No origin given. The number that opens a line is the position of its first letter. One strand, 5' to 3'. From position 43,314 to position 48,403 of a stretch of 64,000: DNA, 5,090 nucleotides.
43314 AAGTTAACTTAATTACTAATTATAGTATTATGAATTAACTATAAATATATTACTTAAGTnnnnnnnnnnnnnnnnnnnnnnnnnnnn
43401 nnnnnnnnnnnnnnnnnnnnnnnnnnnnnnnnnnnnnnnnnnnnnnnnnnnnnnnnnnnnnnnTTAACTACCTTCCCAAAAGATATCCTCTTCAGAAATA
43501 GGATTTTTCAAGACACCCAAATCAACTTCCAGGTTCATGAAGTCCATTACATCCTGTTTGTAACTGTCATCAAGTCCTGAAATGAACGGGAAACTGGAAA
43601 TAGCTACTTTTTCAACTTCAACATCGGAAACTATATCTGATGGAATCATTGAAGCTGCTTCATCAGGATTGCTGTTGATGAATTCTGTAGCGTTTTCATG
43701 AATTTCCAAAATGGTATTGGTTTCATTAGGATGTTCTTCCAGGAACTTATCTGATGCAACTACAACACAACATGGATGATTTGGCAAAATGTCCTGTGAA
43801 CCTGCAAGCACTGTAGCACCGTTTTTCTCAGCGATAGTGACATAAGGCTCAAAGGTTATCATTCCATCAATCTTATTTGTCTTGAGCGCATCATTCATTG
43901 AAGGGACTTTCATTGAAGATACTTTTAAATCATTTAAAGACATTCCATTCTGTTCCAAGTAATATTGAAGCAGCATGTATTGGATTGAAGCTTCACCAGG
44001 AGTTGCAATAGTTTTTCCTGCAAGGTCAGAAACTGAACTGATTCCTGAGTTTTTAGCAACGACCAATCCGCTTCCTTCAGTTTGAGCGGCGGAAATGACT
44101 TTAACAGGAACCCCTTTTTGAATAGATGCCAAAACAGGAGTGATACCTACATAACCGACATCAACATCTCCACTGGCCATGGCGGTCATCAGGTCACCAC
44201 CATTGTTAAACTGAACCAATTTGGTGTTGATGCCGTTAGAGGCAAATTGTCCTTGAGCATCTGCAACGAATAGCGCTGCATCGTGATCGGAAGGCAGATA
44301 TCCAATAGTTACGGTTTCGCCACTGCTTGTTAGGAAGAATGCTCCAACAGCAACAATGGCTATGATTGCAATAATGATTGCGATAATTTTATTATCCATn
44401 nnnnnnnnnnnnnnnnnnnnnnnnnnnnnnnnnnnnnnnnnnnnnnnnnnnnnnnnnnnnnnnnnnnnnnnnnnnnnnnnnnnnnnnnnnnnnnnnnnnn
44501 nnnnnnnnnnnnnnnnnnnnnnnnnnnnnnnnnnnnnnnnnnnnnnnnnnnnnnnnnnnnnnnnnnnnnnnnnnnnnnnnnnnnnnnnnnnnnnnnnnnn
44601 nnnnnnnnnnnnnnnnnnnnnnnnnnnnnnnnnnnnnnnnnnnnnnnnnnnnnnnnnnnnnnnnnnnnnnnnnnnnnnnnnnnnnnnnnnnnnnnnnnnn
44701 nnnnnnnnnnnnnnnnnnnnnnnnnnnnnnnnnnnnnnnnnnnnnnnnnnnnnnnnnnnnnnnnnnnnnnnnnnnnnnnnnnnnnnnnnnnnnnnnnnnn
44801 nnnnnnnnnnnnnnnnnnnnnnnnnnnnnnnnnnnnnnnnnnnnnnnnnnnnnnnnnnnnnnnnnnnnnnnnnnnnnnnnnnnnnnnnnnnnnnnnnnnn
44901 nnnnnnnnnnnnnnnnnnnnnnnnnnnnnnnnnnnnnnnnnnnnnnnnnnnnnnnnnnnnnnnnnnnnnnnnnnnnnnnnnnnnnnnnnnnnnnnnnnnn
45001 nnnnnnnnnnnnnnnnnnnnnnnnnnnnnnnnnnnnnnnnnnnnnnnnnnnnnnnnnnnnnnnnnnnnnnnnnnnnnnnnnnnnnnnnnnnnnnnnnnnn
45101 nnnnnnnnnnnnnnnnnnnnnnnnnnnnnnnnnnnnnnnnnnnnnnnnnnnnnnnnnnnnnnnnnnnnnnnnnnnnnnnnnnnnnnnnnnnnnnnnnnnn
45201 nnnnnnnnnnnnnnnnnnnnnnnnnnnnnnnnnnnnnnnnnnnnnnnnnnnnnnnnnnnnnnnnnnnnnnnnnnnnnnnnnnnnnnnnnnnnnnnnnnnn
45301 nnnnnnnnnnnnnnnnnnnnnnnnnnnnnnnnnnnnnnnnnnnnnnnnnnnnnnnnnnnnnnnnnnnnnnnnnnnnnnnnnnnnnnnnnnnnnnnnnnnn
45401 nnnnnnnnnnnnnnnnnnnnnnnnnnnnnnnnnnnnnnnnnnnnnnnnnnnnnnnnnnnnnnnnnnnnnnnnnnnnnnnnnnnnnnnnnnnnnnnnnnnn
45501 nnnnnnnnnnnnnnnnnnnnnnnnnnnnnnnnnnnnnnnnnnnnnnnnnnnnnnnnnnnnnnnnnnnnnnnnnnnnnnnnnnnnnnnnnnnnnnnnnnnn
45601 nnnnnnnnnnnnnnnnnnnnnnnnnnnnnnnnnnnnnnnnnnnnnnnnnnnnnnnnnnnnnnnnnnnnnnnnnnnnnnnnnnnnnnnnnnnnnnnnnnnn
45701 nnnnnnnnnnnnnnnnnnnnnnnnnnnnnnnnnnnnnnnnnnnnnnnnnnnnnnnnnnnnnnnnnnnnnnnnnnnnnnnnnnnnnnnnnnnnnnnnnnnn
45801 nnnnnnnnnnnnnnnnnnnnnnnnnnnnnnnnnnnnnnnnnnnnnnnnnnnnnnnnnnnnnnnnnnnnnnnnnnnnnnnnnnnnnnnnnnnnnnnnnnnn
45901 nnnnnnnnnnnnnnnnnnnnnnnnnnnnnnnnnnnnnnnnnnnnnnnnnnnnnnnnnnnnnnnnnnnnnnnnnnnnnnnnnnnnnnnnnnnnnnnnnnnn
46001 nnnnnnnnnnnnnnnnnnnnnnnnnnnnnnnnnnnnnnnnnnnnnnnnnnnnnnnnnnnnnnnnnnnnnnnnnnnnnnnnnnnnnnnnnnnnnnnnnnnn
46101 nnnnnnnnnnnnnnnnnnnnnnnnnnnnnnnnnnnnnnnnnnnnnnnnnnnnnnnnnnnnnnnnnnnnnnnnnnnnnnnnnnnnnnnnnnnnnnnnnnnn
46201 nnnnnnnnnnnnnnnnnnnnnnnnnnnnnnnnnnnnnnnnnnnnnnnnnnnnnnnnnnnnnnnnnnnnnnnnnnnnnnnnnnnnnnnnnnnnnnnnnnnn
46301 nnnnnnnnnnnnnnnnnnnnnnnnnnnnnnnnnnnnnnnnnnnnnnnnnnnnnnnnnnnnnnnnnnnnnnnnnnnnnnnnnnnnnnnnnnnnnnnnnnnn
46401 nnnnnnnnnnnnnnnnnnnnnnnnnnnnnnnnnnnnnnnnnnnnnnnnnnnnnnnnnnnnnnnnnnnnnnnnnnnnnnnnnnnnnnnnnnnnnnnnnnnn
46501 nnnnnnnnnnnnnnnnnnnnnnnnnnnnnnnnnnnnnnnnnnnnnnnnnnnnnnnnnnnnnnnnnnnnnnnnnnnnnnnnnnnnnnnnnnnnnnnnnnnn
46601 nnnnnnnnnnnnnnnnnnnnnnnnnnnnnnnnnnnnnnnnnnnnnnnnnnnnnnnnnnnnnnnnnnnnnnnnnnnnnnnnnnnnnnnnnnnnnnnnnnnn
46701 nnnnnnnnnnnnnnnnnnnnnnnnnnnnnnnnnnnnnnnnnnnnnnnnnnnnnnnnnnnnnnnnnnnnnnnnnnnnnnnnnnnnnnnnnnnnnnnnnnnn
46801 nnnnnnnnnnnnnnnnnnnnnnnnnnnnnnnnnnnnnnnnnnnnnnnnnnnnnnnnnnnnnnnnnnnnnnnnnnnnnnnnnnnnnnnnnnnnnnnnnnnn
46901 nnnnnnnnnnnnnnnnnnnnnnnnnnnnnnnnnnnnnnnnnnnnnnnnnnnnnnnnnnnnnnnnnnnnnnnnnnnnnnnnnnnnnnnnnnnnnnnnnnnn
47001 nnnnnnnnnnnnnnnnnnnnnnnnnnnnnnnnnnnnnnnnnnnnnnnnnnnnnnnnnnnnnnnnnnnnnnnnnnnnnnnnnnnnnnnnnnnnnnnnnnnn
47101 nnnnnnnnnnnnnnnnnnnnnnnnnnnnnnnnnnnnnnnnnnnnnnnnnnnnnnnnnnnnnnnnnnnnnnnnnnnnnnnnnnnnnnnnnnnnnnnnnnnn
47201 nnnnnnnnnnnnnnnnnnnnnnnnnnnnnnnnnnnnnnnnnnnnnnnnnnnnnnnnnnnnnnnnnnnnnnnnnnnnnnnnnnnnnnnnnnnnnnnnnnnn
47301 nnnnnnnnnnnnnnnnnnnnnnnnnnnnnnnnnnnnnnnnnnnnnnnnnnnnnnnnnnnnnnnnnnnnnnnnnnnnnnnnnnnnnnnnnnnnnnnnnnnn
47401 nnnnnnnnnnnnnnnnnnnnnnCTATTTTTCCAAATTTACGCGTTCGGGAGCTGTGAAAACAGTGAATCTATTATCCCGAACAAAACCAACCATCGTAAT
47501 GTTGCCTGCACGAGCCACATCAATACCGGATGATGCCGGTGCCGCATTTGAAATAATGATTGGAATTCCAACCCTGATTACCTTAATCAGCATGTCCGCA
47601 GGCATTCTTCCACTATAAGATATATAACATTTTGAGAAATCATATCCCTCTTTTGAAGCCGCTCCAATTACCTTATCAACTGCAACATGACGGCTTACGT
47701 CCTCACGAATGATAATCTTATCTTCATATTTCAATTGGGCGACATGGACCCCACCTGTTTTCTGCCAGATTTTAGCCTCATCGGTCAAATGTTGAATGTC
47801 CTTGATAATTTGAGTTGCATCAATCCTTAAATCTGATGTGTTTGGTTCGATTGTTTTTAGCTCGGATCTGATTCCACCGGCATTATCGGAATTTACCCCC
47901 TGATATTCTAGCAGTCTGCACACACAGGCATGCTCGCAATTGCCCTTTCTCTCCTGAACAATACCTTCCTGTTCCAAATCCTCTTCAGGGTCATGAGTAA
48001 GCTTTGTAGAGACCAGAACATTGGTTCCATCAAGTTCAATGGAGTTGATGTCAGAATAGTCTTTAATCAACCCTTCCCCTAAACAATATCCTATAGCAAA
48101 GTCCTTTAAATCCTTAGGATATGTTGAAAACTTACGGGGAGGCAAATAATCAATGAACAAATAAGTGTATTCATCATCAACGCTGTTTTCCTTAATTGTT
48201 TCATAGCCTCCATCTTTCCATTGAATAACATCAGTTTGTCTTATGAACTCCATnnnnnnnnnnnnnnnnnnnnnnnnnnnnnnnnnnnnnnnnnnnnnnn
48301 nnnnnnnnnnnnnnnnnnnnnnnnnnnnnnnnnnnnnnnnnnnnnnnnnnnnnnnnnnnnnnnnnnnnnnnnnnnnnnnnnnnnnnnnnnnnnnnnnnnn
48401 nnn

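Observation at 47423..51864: Operon of EgtC/YafJ-like amidotransferase, GCS2-like ligase, bacterial-type GshA and FdhD in a methanogen: candidate pathway for an unknown gamma-glutamyl thiol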

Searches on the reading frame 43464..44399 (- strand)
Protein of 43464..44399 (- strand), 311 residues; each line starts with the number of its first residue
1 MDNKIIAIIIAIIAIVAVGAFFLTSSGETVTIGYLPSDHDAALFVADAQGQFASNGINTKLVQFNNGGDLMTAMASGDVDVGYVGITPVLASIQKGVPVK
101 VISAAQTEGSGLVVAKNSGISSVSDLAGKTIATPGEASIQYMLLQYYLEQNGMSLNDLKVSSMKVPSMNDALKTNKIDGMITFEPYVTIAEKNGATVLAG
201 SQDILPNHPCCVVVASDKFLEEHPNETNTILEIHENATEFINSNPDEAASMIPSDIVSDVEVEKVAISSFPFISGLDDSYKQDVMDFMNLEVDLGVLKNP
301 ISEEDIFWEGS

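Call 4: search_protein_families(library=pfam, proteins=[window:43464-44399:-], max_evalue=0.01)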
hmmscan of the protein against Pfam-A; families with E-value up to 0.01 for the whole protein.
window:43464-44399:- (311 aa): 7 families
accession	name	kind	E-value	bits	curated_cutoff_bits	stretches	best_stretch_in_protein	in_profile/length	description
PF13379.11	NMT1_2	-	5.2e-39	135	24.7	1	28-251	6-247/252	NMT1-like family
PF09084.16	NMT1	-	1e-30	107.7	20.5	1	41-248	5-216/216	NMT1/THI5 like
PF04069.17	OpuAC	-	1.7e-15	57.8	21.2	1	29-232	2-224/257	Substrate binding domain of ABC-type glycine betaine transport system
PF12974.12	Phosphonate-bd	-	2.4e-12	47.2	27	1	56-212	28-197/242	ABC transporter, phosphonate, periplasmic substrate-binding protein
PF03180.19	Lipoprotein_9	-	7.6e-09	35.5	27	1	30-170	1-136/236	NlpA lipoprotein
PF16868.10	NMT1_3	-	3.7e-05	23.9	27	1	98-183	81-167/289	NMT1-like family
PF01547.30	SBP_bac_1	-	0.0046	17.4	26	0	127-194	182-247/307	Bacterial extracellular solute-binding protein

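Call 5: search_protein_families(library=ncbifam, proteins=[window:43464-44399:-], max_evalue=0.01)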
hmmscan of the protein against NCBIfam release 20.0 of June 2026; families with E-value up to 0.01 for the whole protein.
window:43464-44399:- (311 aa): 9 families
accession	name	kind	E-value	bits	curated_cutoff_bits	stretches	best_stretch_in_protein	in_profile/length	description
TIGR01728.1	SsuA_fam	subfamily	7e-53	179.7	163.5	1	30-308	1-285/290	aliphatic sulfonate ABC transporter substrate-binding protein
NF040735.1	SBP_SaoX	equivalog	1.7e-33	116.2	300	1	28-262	3-239/330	ABC transporter substrate-binding subunit SaoX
TIGR01729.1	taurine_ABC_bnd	equivalog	6.2e-25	88.2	304.25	1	30-246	1-218/300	taurine ABC transporter substrate-binding protein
NF008553.0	PRK11480.1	equivalog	2.2e-20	73.1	490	1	14-246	8-240/320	taurine ABC transporter substrate-binding protein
NF008588.0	PRK11553.1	subfamily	4.3e-15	55.5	299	1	4-251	3-250/319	aliphatic sulfonate ABC transporter substrate-binding protein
TIGR02122.1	TRAP_TAXI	subfamily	4.4e-13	48.8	84.35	1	66-182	79-196/320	TAXI family TRAP transporter solute-binding subunit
TIGR03427.1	ABC_peri_uca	equivalog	2.4e-05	23.7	333.9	1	56-224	34-201/328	putative urea ABC transporter substrate-binding protein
TIGR01098.1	3A0109s03R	subfamily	6.3e-05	22.6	112.05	1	65-138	71-150/253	phosphate/phosphite/phosphonate ABC transporter substrate-binding protein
NF049985.1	SBP_like_Rv1680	exception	0.0037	17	400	1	51-161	24-139/268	Rv1680 family SBP-like protein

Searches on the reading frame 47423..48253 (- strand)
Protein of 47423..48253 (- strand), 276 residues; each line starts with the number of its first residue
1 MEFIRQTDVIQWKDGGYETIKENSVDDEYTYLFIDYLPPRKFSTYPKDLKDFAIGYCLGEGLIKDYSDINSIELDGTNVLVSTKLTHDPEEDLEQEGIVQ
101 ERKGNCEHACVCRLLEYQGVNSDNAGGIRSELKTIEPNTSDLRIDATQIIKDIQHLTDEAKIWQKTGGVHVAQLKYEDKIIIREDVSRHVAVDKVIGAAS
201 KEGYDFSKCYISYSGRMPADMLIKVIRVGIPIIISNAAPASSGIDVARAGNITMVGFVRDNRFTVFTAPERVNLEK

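Call 4: search_protein_families(library=pfam, proteins=[window:47423-48253:-], max_evalue=0.01)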
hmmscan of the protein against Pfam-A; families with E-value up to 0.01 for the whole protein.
window:47423-48253:- (276 aa): 1 family
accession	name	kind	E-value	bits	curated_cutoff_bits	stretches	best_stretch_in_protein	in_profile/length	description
PF02634.21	FdhD-NarQ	-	1.6e-55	188.8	27.2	1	43-272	19-236/237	FdhD/NarQ family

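Call 5: search_protein_families(library=ncbifam, proteins=[window:47423-48253:-], max_evalue=0.01)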
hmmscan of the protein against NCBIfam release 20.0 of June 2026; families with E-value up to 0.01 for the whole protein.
window:47423-48253:- (276 aa): 2 families
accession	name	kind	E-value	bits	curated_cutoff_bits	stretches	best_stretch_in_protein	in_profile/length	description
TIGR00129.1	fdhD_narQ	equivalog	3.6e-58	196.8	140.9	1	40-272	21-235/237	formate dehydrogenase accessory sulfurtransferase FdhD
NF001943.0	PRK00724.1-2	equivalog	5.3e-43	147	269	1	7-273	8-273/274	formate dehydrogenase accessory sulfurtransferase FdhD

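Call 34: search_solved_structures(query=window:47423-48253:-, max_evalue=0.001, show_alignments=2)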
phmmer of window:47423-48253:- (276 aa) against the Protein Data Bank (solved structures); distinct sequences matched with E-value up to 0.001: 2.
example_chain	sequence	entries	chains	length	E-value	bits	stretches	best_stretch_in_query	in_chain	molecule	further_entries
4pde_A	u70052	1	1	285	3.8e-21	79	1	43-273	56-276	Protein FdhD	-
2pw9_A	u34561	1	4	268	1.6e-20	77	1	162-273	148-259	Putative formate dehydrogenase accessory protein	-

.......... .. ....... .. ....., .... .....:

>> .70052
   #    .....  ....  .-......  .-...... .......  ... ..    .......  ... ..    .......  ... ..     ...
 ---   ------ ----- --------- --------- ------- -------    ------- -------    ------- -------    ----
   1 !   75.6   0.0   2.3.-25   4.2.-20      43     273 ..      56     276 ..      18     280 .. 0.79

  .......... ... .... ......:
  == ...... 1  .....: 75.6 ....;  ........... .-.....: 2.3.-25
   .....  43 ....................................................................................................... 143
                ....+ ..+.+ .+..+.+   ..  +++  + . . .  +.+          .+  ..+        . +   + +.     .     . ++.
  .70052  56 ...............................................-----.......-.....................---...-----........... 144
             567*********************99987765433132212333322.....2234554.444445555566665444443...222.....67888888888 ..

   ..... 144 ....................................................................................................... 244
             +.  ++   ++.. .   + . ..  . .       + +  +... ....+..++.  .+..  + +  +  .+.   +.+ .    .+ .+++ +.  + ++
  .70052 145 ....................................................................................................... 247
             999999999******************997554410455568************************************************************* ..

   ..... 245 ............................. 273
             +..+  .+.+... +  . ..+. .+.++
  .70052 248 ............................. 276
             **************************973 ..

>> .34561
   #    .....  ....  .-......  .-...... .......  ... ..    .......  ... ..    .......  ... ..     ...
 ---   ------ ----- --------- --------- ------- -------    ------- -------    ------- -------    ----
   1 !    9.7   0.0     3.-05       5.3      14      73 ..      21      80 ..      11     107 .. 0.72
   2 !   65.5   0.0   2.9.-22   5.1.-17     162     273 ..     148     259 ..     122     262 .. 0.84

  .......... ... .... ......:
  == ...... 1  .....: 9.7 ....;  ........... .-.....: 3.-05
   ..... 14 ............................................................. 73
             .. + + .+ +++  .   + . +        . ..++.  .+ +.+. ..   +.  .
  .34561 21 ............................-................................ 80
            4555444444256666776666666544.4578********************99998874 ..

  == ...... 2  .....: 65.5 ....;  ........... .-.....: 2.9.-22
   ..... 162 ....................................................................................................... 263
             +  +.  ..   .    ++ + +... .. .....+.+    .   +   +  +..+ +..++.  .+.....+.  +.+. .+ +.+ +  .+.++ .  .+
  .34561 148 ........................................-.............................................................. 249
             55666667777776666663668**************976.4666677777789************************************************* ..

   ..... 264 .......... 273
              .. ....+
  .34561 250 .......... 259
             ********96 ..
